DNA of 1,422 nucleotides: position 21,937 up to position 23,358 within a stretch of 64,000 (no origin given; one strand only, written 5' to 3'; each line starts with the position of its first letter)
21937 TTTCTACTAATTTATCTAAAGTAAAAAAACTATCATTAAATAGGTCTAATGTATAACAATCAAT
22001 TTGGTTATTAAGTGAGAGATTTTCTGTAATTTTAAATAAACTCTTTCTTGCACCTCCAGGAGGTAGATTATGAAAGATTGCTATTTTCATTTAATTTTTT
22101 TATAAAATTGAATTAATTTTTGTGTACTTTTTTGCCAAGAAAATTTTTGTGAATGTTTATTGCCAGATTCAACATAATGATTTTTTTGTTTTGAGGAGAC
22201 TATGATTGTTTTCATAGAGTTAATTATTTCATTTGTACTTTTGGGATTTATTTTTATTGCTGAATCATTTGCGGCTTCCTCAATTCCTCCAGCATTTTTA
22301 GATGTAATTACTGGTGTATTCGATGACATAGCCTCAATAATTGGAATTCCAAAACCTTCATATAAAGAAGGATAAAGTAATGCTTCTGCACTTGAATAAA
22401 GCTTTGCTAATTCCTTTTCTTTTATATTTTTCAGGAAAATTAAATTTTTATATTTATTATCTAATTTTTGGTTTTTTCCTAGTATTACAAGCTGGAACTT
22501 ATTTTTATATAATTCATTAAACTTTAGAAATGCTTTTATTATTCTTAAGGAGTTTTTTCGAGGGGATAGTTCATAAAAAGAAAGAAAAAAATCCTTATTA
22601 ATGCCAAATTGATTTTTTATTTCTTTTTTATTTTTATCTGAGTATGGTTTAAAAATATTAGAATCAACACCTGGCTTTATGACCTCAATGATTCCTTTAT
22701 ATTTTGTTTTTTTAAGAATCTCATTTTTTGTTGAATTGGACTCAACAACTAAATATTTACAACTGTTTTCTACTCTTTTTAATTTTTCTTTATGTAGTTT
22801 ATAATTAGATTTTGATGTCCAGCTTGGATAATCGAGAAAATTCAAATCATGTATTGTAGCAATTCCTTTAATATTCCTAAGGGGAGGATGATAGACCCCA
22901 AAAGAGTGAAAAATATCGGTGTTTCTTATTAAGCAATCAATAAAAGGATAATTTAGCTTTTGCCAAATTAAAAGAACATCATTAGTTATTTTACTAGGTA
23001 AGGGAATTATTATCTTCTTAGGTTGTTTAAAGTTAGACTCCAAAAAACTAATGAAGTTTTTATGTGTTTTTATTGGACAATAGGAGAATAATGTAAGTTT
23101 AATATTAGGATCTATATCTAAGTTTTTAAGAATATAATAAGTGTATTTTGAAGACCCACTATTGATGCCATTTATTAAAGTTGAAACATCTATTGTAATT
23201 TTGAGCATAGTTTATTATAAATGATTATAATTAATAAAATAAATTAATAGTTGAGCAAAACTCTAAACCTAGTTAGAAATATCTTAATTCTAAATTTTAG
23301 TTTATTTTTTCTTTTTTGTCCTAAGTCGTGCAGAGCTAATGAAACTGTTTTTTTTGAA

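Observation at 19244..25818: Low-GC block encoding a PMT/ArnT-like GT-C enzyme, two GT4 glycosyltransferases and a secreted lipase-domain protein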

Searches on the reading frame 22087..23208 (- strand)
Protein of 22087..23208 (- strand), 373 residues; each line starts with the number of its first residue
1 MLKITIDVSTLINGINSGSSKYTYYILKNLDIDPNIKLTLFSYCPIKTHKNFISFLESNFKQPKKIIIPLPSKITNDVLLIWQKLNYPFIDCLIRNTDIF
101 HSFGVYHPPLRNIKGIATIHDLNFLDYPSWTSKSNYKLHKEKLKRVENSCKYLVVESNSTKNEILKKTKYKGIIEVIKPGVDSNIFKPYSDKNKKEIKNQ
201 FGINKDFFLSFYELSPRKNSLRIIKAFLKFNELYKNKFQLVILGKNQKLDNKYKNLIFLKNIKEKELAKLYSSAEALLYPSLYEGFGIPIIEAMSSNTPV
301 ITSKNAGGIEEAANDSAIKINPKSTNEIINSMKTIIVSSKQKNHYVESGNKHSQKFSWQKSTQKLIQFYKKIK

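Call 5: search_protein_families(library=pfam, proteins=[window:22087-23208:-], max_evalue=0.01)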
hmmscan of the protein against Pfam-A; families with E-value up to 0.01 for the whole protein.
window:22087-23208:- (373 aa): 5 families
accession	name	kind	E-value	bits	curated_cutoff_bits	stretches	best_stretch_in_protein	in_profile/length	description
PF00534.26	Glycos_transf_1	-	1.1e-23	84.1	26.4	1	194-351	2-171/172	Glycosyl transferases group 1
PF13692.12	Glyco_trans_1_4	-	5.7e-17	62.7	27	1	216-335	13-139/142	Glycosyl transferases group 1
PF13439.12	Glyco_transf_4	-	1.4e-05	25.6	28.5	1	96-183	72-168/170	Glycosyltransferase Family 4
PF20706.3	GT4-conflict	-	2.6e-05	23.8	26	1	264-307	272-315/385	Family 4 Glycosyltransferase in conflict systems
PF13524.12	Glyco_trans_1_2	-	0.0062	16.9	25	1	236-350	13-126/144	Glycosyl transferase-like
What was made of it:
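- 22087..23208 (-): GT4b, a family-4 glycosyltransferase of 373 aa with an EX7E motif (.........). Its stop overlaps the GT4a start by 4 nt. Glycos_transf_1 84.1 bits (call 5).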

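Call 22: search_protein_families(library=ncbifam, proteins=[window:22087-23208:-], max_evalue=0.001)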
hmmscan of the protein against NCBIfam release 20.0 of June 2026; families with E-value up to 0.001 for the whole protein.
window:22087-23208:- (373 aa): 28 families (the best 25 are shown)
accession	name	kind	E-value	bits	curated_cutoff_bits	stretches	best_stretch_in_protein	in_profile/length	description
TIGR04047.1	MSMEG_0565_glyc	hypoth_equivalog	3.5e-26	92.2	259.85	1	144-370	134-372/373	MSMEG_0565 family glycosyltransferase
NF053787.1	GlcN_PG_synth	equivalog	2e-19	69.6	480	1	174-372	166-359/361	N-acetylglucosaminyl phosphatidylglycerol synthase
TIGR02149.1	glgA_Coryne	subfamily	1.8e-17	63.6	302.4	1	144-372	139-390/391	glycogen synthase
TIGR03449.1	mycothiol_MshA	equivalog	2.6e-17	62.8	462.5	1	148-371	163-402/406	D-inositol-3-phosphate glycosyltransferase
NF038295.1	EPS_HpsP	equivalog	2.1e-13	50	550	1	188-372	188-387/388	hormogonium polysaccharide biosynthesis glycosyltransferase HpsP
TIGR03999.1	thiol_BshA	equivalog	3.9e-13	49.1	273.7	1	153-372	148-373/375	N-acetyl-alpha-D-glucosaminyl L-malate synthase BshA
TIGR03088.1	stp2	hypoth_equivalog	1.5e-12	47.3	409.05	1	174-371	162-372/374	TIGR03088 family PEP-CTERM/XrtA system glycosyltransferase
TIGR02472.1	sucr_P_syn_N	equivalog_domain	1.6e-12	47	576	1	260-366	323-435/439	sucrose-phosphate synthase, putative, glycosyltransferase domain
NF038298.1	EPS_HpsO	equivalog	1.8e-12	46.7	575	1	154-372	150-387/388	hormogonium polysaccharide biosynthesis glycosyltransferase HpsO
NF047684.1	TeichurnBiosyTuaC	equivalog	6.1e-11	41.9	550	1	117-372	137-389/391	teichuronic acid biosynthesis protein TuaC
NF053513.1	Gtran_IagA_BgsA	equivalog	2.3e-10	40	460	1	137-372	93-331/333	LTA glycolipid anchor biosynthesis glycosyltransferase, IagA/BgsA family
TIGR04157.1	glyco_rSAM_CFB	subfamily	5.2e-10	38.9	400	1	141-346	161-381/406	TIGR04157 family glycosyltransferase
NF050063.1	ProtGlycPglJ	equivalog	1.1e-09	38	500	1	194-368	183-362/363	N-acetylgalactosamine-N,N'-diacetylbacillosaminyl-diphospho-undecaprenol 4-alpha-N-acetylgalactosaminyltransferase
TIGR02095.1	glgA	subfamily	1.3e-09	37.3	328.45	1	191-371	276-476/477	glycogen/starch synthase, ADP-glucose type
TIGR02470.1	sucr_synth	equivalog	2.9e-09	35.6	810.4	1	276-367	646-743/784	sucrose synthase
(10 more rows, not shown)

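Call 24: search_solved_structures(query=window:22087-23208:-, max_evalue=0.001)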
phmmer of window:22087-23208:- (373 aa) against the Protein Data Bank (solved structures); distinct sequences matched with E-value up to 0.001: 44.
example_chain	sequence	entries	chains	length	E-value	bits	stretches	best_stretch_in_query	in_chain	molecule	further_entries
7qsg_A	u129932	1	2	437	7e-13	51.7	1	260-371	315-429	D-inositol 3-phosphate glycosyltransferase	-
3fro_A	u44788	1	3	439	2.4e-10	43.4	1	190-369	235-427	GlgA glycogen synthase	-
2bis_A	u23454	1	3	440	2.4e-10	43.4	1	190-369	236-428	GLGA GLYCOGEN SYNTHASE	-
3l01_A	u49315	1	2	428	2.9e-10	43.1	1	190-369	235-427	GlgA glycogen synthase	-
3c4q_A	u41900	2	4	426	2e-09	40.4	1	174-369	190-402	Predicted glycosyltransferases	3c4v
3c48_A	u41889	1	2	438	2.1e-09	40.3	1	174-369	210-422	Predicted glycosyltransferases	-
2f9f_A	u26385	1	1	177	3.2e-09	39.7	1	201-336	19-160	first mannosyl transferase (wbaZ-1)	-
6kih_A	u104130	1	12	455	9.7e-09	38.1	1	256-371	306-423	Tll1590 protein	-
2r60_A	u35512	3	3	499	2.3e-07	33.6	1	198-369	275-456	Glycosyl transferase, group 1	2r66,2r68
6lfl_A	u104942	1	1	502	3.1e-07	33.1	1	190-366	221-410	C-X-C chemokine receptor type 2,GlgA glycogen synthase,C-X-C chemokine receptor type 2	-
5i45_A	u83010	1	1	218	4e-07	32.8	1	253-371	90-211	Glycosyl transferases group 1 family protein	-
6e59_A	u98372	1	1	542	1e-06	31.4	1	190-365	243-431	Substance-P receptor, GlgA glycogen synthase, Substance-P receptor chimera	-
7w41_A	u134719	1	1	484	1.2e-06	31.2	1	190-365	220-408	Gastrin-releasing peptide receptor,GlgA glycogen synthase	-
6hll_A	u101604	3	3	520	1.3e-06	31.1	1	190-364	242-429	Substance-P receptor,GlgA glycogen synthase,Substance-P receptor | Substance-P receptor,Substance-P receptor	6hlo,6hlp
6kuw_A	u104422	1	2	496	1.4e-06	31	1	190-368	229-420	Alpha-2C adrenergic receptor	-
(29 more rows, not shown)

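Call 46: search_protein_families(library=padloc, proteins=[window:22087-23208:-], max_evalue=0.001)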
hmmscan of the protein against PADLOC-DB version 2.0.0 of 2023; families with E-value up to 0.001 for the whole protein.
window:22087-23208:- (373 aa): 0 families

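Call 84: search_protein_representatives(protein=window:22087-23208:-)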
Query: 373 residues. Proteins with E-value up to 0.001 (for the whole library): 88376; up to 1e-10: 31897; up to 1e-30: 602. The best 150 are listed.
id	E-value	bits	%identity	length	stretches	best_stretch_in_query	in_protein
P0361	1.4e-102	359.9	49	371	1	2-372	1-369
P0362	1.2e-63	231.8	30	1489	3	112-370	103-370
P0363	3.0e-55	204.3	30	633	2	75-372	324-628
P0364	3.0e-54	201.0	38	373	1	2-372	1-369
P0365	9.9e-53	196.0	33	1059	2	91-370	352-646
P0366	1.5e-51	192.1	33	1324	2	91-370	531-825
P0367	3.9e-51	190.7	30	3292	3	87-370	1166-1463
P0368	5.8e-51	190.2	32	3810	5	111-370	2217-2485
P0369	1.2e-50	189.1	33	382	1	2-372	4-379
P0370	1.4e-49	185.7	36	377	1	2-371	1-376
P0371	1.8e-49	185.3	34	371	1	2-372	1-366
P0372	2.7e-48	181.4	31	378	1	4-369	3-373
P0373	3.5e-48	181.0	32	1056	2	96-370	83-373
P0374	4.5e-48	180.7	29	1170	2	86-370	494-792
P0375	4.9e-48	180.5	30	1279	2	90-370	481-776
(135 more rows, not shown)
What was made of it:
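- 22087..23208 (-): Best representative among 1.84 billion is 49% identical, the rest at most 40% (call 84).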
